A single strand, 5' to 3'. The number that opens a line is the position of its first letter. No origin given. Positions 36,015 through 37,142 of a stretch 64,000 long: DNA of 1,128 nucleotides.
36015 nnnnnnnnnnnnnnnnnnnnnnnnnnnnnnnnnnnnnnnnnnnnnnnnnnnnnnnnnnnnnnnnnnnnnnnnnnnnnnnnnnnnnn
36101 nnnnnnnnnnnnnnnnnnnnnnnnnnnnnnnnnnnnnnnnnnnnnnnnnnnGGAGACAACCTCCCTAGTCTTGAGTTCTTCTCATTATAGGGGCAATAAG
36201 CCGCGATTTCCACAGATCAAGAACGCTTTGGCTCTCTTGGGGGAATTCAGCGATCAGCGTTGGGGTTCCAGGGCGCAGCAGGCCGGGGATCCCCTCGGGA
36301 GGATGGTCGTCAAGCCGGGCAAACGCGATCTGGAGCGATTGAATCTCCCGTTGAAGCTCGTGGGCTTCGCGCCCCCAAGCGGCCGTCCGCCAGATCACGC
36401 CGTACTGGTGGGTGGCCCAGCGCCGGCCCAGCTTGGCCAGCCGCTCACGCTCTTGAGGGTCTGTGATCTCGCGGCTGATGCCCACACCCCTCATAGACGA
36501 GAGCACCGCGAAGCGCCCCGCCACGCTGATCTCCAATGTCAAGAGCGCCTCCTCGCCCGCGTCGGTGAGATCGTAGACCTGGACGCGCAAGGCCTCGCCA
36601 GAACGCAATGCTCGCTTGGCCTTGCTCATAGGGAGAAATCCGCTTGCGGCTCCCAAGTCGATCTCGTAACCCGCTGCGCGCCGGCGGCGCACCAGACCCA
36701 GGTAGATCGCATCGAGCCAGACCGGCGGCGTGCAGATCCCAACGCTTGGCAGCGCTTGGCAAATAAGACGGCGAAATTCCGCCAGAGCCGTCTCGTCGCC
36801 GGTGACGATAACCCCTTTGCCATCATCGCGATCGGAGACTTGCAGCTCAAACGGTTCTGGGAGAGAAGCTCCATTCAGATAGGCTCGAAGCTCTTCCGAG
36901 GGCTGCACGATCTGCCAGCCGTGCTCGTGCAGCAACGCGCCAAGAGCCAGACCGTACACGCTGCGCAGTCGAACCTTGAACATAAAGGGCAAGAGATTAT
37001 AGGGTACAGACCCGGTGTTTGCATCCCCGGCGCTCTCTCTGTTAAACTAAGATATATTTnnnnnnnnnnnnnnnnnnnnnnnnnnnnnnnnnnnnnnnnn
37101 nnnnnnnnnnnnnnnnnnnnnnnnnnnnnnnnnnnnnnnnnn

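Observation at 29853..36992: Seven co-directional, mostly overlapping minus-strand genes: unknown-DsbA-VKOR-three unknown envelope proteins-amidohydrolase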

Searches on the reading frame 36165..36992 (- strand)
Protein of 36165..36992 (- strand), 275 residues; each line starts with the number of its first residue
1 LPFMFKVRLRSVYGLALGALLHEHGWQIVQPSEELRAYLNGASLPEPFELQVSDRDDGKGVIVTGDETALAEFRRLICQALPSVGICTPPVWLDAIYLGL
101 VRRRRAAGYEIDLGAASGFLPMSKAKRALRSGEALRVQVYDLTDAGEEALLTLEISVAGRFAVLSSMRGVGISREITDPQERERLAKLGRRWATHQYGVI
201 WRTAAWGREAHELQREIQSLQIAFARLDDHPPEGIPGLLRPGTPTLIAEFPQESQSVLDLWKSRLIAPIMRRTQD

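Call 3: search_protein_families(library=pfam, proteins=[window:36165-36992:-], max_evalue=0.1)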
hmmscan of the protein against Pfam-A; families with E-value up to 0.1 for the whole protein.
window:36165-36992:- (275 aa): 1 family
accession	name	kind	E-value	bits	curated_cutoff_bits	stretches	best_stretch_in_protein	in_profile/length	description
PF10150.14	RNase_E_G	-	2.4e-12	47.3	25.5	1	156-229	1-75/270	Ribonuclease E/G family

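Call 4: search_protein_families(library=ncbifam, proteins=[window:36165-36992:-], max_evalue=0.1)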
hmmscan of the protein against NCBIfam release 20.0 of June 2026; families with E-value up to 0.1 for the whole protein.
window:36165-36992:- (275 aa): 6 families
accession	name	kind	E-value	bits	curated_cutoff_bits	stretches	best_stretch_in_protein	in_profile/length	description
TIGR00757.1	RNaseEG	subfamily_domain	9.6e-14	51.1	325.95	1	123-225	79-183/415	Rne/Rng family ribonuclease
NF008689.0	PRK11712.1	equivalog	7.6e-09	34.5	594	1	128-224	96-193/489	ribonuclease G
NF052588.1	RnaseEMycob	equivalog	2.1e-08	32.4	1400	1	123-227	410-514/945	ribonuclease E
NF052586.1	RnaseECyano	equivalog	0.00028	19.5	900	1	137-222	94-180/619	ribonuclease E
NF008074.0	PRK10811.1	equivalog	0.00085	17.2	908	1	126-217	91-184/1068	ribonuclease E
NF002365.0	PRK01346.1-2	subfamily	0.095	11.5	788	0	131-211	123-202/412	hypothetical protein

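Call 69: search_protein_families(library=padloc, proteins=[window:36165-36983:-], max_evalue=0.01)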
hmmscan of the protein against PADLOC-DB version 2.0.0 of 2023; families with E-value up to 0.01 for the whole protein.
window:36165-36983:- (272 aa): 0 families
